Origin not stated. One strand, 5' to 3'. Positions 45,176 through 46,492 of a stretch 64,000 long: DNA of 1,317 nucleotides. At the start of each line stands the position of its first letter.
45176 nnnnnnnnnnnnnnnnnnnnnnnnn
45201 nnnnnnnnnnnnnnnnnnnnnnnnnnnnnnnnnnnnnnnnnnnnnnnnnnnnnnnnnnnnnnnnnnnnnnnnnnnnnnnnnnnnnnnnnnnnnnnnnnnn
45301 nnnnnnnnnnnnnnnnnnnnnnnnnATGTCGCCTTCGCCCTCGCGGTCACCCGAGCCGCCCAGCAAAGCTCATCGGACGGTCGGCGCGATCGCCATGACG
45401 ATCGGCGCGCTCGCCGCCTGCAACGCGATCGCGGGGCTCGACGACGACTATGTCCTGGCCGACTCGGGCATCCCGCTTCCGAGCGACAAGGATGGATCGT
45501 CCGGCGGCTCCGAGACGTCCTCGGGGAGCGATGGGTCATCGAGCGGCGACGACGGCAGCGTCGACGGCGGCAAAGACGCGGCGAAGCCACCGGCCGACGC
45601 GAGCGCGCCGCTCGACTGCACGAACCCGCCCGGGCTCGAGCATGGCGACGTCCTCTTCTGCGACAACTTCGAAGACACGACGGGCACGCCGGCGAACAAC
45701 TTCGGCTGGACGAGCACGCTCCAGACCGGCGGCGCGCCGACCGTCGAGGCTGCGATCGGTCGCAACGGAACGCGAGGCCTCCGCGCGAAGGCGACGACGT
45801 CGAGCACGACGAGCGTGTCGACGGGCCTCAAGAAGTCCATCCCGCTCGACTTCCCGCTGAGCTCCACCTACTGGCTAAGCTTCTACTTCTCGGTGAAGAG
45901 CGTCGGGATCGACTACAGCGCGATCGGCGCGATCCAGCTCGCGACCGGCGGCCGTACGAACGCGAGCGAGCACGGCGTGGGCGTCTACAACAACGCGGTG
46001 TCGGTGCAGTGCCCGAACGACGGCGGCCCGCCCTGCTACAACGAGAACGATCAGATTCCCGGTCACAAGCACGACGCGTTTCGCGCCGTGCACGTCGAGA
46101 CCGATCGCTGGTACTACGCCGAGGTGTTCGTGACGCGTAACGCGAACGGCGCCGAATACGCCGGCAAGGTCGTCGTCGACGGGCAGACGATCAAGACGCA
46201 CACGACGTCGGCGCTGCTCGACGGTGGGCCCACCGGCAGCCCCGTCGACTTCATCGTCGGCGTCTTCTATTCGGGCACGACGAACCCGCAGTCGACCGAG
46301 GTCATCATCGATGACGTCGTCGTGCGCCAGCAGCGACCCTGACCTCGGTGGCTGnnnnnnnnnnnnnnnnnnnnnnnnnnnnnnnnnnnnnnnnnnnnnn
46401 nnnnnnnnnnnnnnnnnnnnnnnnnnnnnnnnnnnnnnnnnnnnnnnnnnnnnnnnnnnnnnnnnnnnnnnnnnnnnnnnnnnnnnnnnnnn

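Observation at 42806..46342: Second kinase module: STPK, TPR/beta/TM paralog and secreted lectin-like lipoprotein, with overlapping stop/start codons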

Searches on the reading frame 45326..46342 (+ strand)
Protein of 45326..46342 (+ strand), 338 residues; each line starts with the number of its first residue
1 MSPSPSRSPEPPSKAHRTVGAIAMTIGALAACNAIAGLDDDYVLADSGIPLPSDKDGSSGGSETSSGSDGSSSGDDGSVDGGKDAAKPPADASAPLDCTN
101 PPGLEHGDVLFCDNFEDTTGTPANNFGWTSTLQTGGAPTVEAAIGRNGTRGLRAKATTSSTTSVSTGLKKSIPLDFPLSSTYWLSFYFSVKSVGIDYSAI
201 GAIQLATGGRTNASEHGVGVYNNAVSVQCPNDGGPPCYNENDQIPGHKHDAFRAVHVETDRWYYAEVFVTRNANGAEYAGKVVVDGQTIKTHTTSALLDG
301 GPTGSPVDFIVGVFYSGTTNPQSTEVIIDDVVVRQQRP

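Call 7: search_protein_families(library=pfam, proteins=[window:45326-46342:+], max_evalue=0.1)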
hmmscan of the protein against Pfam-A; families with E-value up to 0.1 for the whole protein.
window:45326-46342:+ (338 aa): 0 families

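Call 12: search_protein_families(library=ncbifam, proteins=[window:45326-46342:+], max_evalue=0.1)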
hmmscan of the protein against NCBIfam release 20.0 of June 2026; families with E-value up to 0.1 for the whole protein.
window:45326-46342:+ (338 aa): 0 families

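Call 13: find_homologous_proteins(query=window:45326-46342:+)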
Query window:45326-46342:+ (338 aa): 8 proteins with E <= 0.001 among 4182 candidates.
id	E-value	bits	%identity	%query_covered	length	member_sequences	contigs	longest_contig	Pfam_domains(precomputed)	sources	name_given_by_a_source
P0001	1.4e-223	759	100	100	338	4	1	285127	-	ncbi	-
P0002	1.7e-38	151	36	96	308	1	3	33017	-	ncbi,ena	-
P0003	1.6e-37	148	38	95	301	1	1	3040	-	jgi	-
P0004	1.3e-36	145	39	95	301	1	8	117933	-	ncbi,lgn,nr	ncbi:MAG: hypothetical protein KIS78_10840 [Labilithrix sp.]|nr:hypothetical protein [Labilithrix sp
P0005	9.9e-36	142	36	96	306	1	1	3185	-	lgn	-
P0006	4.7e-35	140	35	90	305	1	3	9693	-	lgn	-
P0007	1.1e-34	138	38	90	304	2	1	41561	-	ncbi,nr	ncbi:MAG: hypothetical protein KF764_28410 [Labilithrix sp.]|nr:hypothetical protein [Labilithrix sp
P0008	3.5e-31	127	34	96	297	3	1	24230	-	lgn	-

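Call 14: find_encoding_contigs(protein=P0004, flank=6000, max_places=3)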
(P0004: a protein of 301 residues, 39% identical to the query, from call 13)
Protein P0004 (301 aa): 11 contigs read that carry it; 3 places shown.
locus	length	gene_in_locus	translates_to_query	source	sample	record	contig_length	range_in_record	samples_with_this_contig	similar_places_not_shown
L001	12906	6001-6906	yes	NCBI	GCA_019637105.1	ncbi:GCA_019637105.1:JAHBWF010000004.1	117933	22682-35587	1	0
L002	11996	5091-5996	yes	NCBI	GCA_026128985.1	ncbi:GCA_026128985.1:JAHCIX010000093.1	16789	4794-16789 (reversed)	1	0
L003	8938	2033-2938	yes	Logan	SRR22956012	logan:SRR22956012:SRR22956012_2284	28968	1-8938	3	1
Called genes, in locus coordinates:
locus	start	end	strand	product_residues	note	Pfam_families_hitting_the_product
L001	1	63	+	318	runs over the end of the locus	PF13432:TPR_16 (weak)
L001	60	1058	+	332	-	PF13181:TPR_8 (faint), PF13424:TPR_12 (faint), PF00515:TPR_1 (faint)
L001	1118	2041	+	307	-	PF09674:DUF2400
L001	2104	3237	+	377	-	-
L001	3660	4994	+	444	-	PF00069:Pkinase, PF01636:APH (faint), PF07714:PK_Tyr_Ser-Thr, PF03109:ABC1 (weak), PF14531:Kinase-like (weak)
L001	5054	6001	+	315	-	-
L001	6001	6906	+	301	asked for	-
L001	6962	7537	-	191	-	PF01327:Pep_deformylase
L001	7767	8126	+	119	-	PF00507:Oxidored_q4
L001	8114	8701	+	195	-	PF01058:Oxidored_q6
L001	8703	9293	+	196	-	PF00329:Complex1_30kDa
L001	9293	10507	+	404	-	PF00346:Complex1_49kDa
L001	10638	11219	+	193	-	PF14237:GYF_2 (weak)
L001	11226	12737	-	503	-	PF01554:MatE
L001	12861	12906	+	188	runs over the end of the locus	-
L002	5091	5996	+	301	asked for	-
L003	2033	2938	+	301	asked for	-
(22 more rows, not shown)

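Call 15: find_encoding_contigs(protein=P0007, flank=6000, max_places=2)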
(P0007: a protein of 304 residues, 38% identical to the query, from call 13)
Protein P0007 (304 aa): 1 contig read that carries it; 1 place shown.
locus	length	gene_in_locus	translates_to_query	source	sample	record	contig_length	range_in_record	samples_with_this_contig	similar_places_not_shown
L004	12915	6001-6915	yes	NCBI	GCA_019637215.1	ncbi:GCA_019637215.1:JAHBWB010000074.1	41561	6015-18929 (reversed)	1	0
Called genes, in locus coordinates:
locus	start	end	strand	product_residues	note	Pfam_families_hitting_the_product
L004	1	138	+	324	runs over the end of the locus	PF13432:TPR_16 (weak)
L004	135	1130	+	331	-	PF13432:TPR_16 (faint), PF14559:TPR_19 (faint), PF00515:TPR_1 (faint), PF13181:TPR_8 (faint), PF13424:TPR_12 (weak)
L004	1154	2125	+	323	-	PF09674:DUF2400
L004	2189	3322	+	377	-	-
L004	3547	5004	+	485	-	PF03109:ABC1 (faint), PF00069:Pkinase, PF01636:APH (faint), PF07714:PK_Tyr_Ser-Thr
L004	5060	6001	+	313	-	-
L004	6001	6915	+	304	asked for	-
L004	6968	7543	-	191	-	PF01327:Pep_deformylase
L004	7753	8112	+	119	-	PF00507:Oxidored_q4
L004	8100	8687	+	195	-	PF01058:Oxidored_q6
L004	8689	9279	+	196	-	PF00329:Complex1_30kDa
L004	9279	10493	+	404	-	PF00346:Complex1_49kDa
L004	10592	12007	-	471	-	PF01554:MatE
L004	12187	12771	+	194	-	-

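Call 16: find_encoding_contigs(protein=P0002, flank=6000, max_places=2)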
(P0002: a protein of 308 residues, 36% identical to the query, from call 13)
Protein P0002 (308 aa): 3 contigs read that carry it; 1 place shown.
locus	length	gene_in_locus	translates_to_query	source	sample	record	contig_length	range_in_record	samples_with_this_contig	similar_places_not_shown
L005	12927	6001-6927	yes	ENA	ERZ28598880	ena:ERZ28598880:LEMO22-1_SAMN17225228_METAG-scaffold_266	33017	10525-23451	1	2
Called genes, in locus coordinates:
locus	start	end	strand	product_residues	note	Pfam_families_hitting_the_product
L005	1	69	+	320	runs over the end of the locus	PF13432:TPR_16 (weak)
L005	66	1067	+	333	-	PF07719:TPR_2 (faint), PF14559:TPR_19 (weak), PF00515:TPR_1 (faint), PF13181:TPR_8 (faint), PF13424:TPR_12 (weak)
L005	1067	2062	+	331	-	PF09674:DUF2400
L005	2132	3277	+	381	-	PF13428:TPR_14 (faint)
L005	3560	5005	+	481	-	PF00069:Pkinase, PF01636:APH (faint), PF03109:ABC1 (faint), PF07714:PK_Tyr_Ser-Thr, PF14531:Kinase-like (weak)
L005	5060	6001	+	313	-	-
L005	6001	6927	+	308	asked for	-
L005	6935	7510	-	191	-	PF01327:Pep_deformylase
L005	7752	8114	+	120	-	PF00507:Oxidored_q4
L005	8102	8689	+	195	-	PF01058:Oxidored_q6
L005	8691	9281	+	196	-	PF00329:Complex1_30kDa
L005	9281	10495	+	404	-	PF00346:Complex1_49kDa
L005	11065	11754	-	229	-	-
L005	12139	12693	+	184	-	-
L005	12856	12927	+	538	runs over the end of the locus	PF00111:Fer2, PF13510:Fer2_4, PF10588:NADH-G_4Fe-4S_3, PF22117:Fer4_Nqo3, PF00384:Molybdopterin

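Call 17: find_encoding_contigs(protein=P0008, flank=6000, max_places=2)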
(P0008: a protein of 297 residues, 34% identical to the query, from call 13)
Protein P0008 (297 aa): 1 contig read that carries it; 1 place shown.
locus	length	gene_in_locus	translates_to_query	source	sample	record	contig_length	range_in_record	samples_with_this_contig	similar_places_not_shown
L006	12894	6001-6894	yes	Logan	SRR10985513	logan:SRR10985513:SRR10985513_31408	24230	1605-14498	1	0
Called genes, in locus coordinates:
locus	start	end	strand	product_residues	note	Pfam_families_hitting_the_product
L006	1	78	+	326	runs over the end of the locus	-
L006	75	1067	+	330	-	PF13428:TPR_14 (faint), PF13432:TPR_16 (faint), PF14559:TPR_19 (faint), PF00515:TPR_1 (faint), PF07719:TPR_2 (faint), PF13181:TPR_8 (faint), PF13424:TPR_12 (weak)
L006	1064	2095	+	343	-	PF09674:DUF2400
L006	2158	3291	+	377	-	-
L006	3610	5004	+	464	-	PF00069:Pkinase, PF01636:APH (faint), PF03109:ABC1 (faint), PF07714:PK_Tyr_Ser-Thr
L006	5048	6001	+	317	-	-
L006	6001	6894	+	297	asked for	-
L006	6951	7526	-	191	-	PF01327:Pep_deformylase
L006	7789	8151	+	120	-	PF00507:Oxidored_q4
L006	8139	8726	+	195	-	PF01058:Oxidored_q6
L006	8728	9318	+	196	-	PF00329:Complex1_30kDa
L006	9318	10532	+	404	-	PF00346:Complex1_49kDa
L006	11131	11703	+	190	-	-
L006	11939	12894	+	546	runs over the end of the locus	PF00111:Fer2, PF13510:Fer2_4, PF10588:NADH-G_4Fe-4S_3, PF22117:Fer4_Nqo3, PF00384:Molybdopterin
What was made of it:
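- The whole neighbourhood (DUF2400, the 376-aa protein, def, nuo) is syntenic, so linkage by descent is expected (calls 14-17).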

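Call 27: predict_structure(alignment_id=A1)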
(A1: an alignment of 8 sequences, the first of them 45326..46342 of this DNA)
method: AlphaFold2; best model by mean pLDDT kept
length: 338 residues; sequences in the alignment: 8
mean_pLDDT: 64.4   pTM: 0.64
mean pLDDT of the five models: 64.4, 63.2, 61.3, 61.2, 59.8
residues with pLDDT >= 90: 36; 70-90: 124; 50-70: 63; < 50: 115
segments of 3 or more residues with pLDDT < 50: 1-3, 13-93, 230-233, 241-252, 298-300
pLDDT, mean of each block of 10 residues (from residue 1): 46 41 37 35 34 38 37 34 38 62 70 74 68 84 87 85 83 82 92 82 71 71 57 51 41 67 89 81 81 52 74 73 88 88
secondary structure, 60 per line:
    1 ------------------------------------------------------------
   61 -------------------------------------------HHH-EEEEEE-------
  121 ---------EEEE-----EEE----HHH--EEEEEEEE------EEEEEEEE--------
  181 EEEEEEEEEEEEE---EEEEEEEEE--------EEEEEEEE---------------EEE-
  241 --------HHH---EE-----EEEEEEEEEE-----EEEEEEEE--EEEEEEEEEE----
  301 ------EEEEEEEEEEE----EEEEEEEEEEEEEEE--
elements in order: E108-113 E130-133 E139-141 E151-158 E165-172 E181-193 E197-205 E214-221 E237-239 E262-271 E277-284 E287-296 E307-317 E322-336

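Call 29: search_protein_representatives(alignment_id=A1)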
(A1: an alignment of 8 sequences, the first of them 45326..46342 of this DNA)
Query: 8 sequences, 306 profile positions. Proteins with E-value up to 0.001 (for the whole library): 244; up to 1e-10: 125; up to 1e-30: 35. The best 150 are listed.
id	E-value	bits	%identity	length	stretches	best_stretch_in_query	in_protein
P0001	5.3e-114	396.9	-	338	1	3-306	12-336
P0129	4.3e-103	361.1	-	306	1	1-306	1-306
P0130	3.8e-78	279.2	-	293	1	10-304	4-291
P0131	6.5e-77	275.1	-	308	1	4-305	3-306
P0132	6.5e-77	275.1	-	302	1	5-305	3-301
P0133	4.5e-74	265.8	-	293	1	5-305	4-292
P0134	1.2e-68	248.0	-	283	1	9-304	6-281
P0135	1.1e-67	244.8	-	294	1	4-305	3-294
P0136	5.4e-66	239.3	-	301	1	10-305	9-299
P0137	5.7e-63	229.3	-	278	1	13-304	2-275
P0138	1.9e-62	227.6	-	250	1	7-266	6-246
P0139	1.0e-61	225.3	-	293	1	12-304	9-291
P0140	4.0e-61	223.3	-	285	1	8-305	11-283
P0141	6.8e-61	222.5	-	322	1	1-304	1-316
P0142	4.7e-56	206.6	-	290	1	10-304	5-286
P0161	4.9e-34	134.3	-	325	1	13-305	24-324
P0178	5.7e-25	104.5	-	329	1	15-305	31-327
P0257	2.5e-10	56.5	-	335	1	6-305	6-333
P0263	4.0e-09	52.5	-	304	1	4-301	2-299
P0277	2.6e-08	49.8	-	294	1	9-305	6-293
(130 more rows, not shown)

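Call 30: fold_search(model_id=the predicted structure, library=pdb)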
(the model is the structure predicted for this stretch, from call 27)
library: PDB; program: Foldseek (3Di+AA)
matches with E <= 10: 1506; with E <= 0.001: 309
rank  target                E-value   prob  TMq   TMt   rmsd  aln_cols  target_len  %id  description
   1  2zzj                  3.6e-09  1.00  0.43  0.58   8.8       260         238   14  Crystal structure of endo-beta-1,4-glucuronan lyase from fungus Trichoderma reesei (released 2009-05-05)
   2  6kzk_A                1.6e-08  1.00  0.38  0.51   5.2       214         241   15  Structure of alginate lyase Aly36B mutant K143A/M171A in complex with alginate trisaccharide (released 2020-09-23)
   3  6kcw                  6.2e-08  1.00  0.40  0.52   4.9       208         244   14  Structure of alginate lyase Aly36B (released 2020-06-24)
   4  6kcv_A                6.8e-08  1.00  0.39  0.52   7.8       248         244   14  Structure of alginate lyase Aly36B mutant K143A/Y185A in complex with alginate tetrasaccharide (released 2020-06-24)
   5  3gne_A                3.1e-07  1.00  0.36  0.47   8.1       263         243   13  Crystal structure of alginate lyase vAL-1 from Chlorella virus (released 2009-10-20)
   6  8q28_B                6.9e-07  1.00  0.43  0.58   6.0       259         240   15  Se-Met labelled TtX122A - A domain of unknown function from the Teredinibacter turnerae protein TERTU_3803 (released 2024-03-13)
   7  3a0n                  7.3e-07  1.00  0.37  0.49   7.7       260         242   12  Crystal structure of D-glucuronic acid-bound alginate lyase vAL-1 from Chlorella virus (released 2009-10-20)
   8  8q2a_C                8.1e-07  1.00  0.42  0.58   5.4       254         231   13  TtX122B - A domain of unknown function from the Teredinibacter turnerae protein TERTU_2913 (released 2024-03-13)
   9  8q29_A                1.2e-06  1.00  0.41  0.54   6.6       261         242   16  TtX122A - A domain of unknown function from the Teredinibacter turnerae protein TERTU_3803 (released 2024-03-13)
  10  7w18_A                1.4e-06  1.00  0.34  0.51   9.2       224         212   11  Complex structure of alginate lyase PyAly with M5 (released 2022-08-17)
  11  2pel_A                1.7e-06  1.00  0.31  0.40   8.1       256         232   18  PEANUT LECTIN (released 1996-12-07)
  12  4d69_B                2.2e-06  1.00  0.32  0.42   8.6       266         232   13  SOYBEAN AGGLUTININ FROM GLYCINE MAX IN COMPLEX WITH THE ANTIGEN Tn (released 2014-11-19)
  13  5jox_B                2.4e-06  1.00  0.33  0.24   5.5       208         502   13  Bacteroides ovatus Xyloglucan PUL GH43A in complex with AraDNJ (released 2016-08-10)
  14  7oof_A                2.8e-06  1.00  0.32  0.46  10.3       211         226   10  Crystal structure of Paradendryphiella salina PL7A alginate lyase in complex with tri-mannuronic acid (released 2022-06-08)
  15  7w13_A                2.8e-06  1.00  0.33  0.49   9.4       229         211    9  Complex structure of alginate lyase PyAly with M8 (released 2022-08-17)
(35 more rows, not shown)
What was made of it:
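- On Concanavalin A-like lectin/glucanase fold: Foldseek E 3.6e-9 (call 30).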

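Call 35: search_protein_families(library=pfam, alignment_id=A2, max_evalue=1)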
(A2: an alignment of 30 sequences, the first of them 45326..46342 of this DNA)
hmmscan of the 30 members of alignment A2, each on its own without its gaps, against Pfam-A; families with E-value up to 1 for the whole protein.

A. member 1, window:45326-46342:+ (338 aa): 1 family
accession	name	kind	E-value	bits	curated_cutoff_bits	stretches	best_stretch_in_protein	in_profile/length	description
PF24110.1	DUF7385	-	0.11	12.6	28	1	213-231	13-31/72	Family of unknown function (DUF7385)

B. families by the number of members that match (of 30 scanned): 7 families
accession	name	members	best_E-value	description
PF13385.13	Laminin_G_3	2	0.0066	Concanavalin A-like lectin/glucanases superfamily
PF25546.1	DUF7925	1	0.048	Domain of unknown function (DUF7925)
PF03425.19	CBM_11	1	0.098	Carbohydrate binding domain (family 11)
PF03886.18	ABC_trans_aux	1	0.1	ABC-type transport auxiliary lipoprotein component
PF24110.1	DUF7385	1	0.11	Family of unknown function (DUF7385)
PF04294.18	VanW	1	0.16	VanW like protein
PF25631.1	Inovirus_capsid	1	0.36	Inovirus capsid protein family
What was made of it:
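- On Concanavalin A-like lectin/glucanase fold: Weak Laminin_G_3 hits in 2 of 30 family members (call 35).
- On PL7 alginate lyases: No Alginate_lyase2 hit in 30 members (call 35).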

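Call 36: find_related_loci(query=A1, collection=genome_contigs, flank=7000)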
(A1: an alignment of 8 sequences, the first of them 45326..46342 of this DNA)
Query A1 (338 aa) in genome_contigs; peptide patterns used: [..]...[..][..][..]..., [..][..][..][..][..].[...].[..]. (x = any residue, [..] = any of these).
187 stretches matched a pattern; 6 encode a relative of the query (tblastn E <= 1e-3); 6 distinct loci.
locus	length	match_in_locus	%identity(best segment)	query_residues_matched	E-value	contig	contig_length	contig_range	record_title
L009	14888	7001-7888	39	14-333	3e-43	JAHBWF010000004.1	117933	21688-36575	MAG: Labilithrix sp. isolate ACE_MYX10 MYX10_4, whole genome shotgun sequence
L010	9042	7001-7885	39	13-332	1e-38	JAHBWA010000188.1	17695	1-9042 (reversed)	MAG: Labilithrix sp. isolate ACE_MYX5 MYX5_188, whole genome shotgun sequence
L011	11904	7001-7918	36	12-336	2e-37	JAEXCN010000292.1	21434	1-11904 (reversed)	MAG: Proteobacteria bacterium isolate OH_HBB_116 k127_1377174, whole genome shotgun sequence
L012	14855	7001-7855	38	13-316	1e-35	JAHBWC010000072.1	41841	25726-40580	MAG: Labilithrix sp. isolate ACE_MYX7 MYX7_72, whole genome shotgun sequence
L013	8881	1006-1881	33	14-335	2e-31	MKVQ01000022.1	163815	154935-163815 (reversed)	MAG: Myxococcales bacterium 68-20 scnpilot_expt_750_bf_scaffold_205, whole genome shotgun sequence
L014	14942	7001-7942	28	29-333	4e-16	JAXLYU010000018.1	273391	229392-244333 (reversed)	MAG: Labilithrix sp. isolate STL-MYX21 C4.7.fa-18, whole genome shotgun sequence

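Call 39: find_related_loci(query=A1, collection=metagenome_contigs, flank=5000)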
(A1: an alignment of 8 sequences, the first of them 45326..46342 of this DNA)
Query A1 (338 aa) in metagenome_contigs; peptide patterns used: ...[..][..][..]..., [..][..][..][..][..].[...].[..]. (x = any residue, [..] = any of these).
575 stretches matched a pattern; 7 encode a relative of the query (tblastn E <= 1e-3); 7 distinct loci.
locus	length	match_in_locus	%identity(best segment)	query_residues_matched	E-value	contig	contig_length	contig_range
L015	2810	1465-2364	35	7-337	5e-38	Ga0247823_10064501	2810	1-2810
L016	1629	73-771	36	88-338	3e-34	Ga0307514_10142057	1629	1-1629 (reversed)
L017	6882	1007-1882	33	14-335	6e-32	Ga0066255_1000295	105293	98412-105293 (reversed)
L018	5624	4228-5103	33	14-335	6e-32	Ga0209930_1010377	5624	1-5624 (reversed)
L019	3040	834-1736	38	12-333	4e-31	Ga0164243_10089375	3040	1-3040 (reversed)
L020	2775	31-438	33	184-336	3e-14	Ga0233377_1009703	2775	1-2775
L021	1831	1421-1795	32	11-141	3e-10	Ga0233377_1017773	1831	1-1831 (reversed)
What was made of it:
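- Tried and rejected: With the 8-sequence alignment, the genome and metagenome scans gave only 6 and 7 loci, all in the same context (calls 36, 39).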

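Call 40: find_homologous_proteins(query=A2, max_evalue=0.001)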
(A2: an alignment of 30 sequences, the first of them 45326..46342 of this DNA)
Query A2 (30 sequences) (338 aa, profile of the alignment): 7 proteins with E <= 0.001 among 8000 candidates.
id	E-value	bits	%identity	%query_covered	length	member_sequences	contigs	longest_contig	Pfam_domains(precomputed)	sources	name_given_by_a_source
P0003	1.5e-94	335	38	95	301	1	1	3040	-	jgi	-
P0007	2.7e-94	334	38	90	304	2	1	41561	-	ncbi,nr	ncbi:MAG: hypothetical protein KF764_28410 [Labilithrix sp.]|nr:hypothetical protein [Labilithrix sp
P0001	5.6e-90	320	100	100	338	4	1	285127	-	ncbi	-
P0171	1.4e-71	260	54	8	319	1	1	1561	-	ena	-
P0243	3.8e-60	222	24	76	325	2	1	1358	-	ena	-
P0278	5.2e-8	51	42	9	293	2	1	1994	-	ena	-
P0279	9.8e-8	50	24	93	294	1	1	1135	-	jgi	jgi:hypothetical protein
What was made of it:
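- Tried and rejected: Profile search of the word-indexed protein database with the 30-sequence alignment (call 40) returned only 7 hits.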

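Call 41: find_encoding_contigs(protein=P0263, flank=6000, max_places=2)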
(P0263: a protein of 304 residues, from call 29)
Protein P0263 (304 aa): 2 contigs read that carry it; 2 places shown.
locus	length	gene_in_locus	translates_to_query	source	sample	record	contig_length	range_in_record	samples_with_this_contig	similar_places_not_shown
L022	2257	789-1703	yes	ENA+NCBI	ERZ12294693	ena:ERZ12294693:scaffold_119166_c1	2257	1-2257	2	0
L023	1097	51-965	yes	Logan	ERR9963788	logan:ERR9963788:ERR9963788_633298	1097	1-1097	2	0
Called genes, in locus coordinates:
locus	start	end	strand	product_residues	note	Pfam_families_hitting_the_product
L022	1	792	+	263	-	?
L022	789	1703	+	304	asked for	-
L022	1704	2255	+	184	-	?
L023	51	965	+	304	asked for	-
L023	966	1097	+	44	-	?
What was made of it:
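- A distant family member (P0263) has neither gene 2 nor a kinase next to it (call 41).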

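Call 42: find_encoding_contigs(protein=P0161, flank=6000, max_places=2)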
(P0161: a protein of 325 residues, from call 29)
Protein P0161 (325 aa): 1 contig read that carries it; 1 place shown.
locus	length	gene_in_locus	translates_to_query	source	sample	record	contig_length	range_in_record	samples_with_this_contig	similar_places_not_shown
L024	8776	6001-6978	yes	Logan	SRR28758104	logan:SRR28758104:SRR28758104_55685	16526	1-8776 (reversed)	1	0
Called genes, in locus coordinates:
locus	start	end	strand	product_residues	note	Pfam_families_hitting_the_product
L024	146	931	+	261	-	PF04116:FA_hydroxylase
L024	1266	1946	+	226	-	-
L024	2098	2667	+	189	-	PF01814:Hemerythrin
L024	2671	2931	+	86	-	PF10006:DUF2249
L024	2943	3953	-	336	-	PF00158:Sigma54_activat, PF01078:Mg_chelatase (faint), PF14532:Sigma54_activ_2, PF07728:AAA_5 (weak), PF25601:AAA_lid_14, PF02954:HTH_8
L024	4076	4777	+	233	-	PF04405:ScdA_N, PF01814:Hemerythrin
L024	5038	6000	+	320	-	-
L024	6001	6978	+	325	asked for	-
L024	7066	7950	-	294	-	PF07228:SpoIIE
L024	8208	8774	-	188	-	?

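Call 44: find_encoding_contigs(protein=P0178, flank=6000, max_places=2)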
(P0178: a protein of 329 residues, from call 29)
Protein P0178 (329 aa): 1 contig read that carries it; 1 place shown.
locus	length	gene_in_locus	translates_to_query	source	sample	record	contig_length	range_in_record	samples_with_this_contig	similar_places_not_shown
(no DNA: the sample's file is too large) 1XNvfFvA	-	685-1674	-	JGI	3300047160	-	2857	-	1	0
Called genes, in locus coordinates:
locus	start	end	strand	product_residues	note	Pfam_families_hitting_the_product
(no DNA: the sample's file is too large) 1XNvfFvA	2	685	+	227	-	?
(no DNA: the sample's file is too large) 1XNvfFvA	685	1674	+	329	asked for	-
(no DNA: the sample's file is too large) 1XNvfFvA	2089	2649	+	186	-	-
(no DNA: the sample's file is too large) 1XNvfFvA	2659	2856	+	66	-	?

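Call 45: find_encoding_contigs(protein=P0257, flank=6000, max_places=2)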
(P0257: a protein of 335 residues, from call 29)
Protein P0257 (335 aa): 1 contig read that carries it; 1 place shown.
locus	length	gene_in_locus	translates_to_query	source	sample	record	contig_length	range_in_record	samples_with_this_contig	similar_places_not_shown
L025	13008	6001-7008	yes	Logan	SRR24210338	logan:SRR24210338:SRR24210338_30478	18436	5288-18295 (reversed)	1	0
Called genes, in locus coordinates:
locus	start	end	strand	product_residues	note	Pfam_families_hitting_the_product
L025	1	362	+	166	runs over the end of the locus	?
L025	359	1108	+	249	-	PF01479:S4, PF01728:FtsJ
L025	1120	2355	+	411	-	PF00083:Sugar_tr (weak), PF07690:MFS_1, PF05977:MFS_3 (faint), PF07690:MFS_1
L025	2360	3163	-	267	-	PF02517:Rce1-like (weak)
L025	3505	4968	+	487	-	PF00069:Pkinase, PF03109:ABC1 (faint), PF07714:PK_Tyr_Ser-Thr, PF14531:Kinase-like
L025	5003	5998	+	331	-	-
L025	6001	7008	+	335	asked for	-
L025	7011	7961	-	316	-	PF01040:UbiA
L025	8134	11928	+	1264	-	PF13432:TPR_16 (faint), PF07719:TPR_2 (faint), PF13428:TPR_14 (faint), PF13424:TPR_12 (faint), PF14559:TPR_19 (weak), PF12969:DUF3857, PF01841:Transglut_core, PF12970:DUF3858, +5 more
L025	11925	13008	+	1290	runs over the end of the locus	PF13432:TPR_16 (weak), PF13428:TPR_14 (weak), PF13432:TPR_16 (weak), PF14559:TPR_19 (weak), PF12969:DUF3857 (faint)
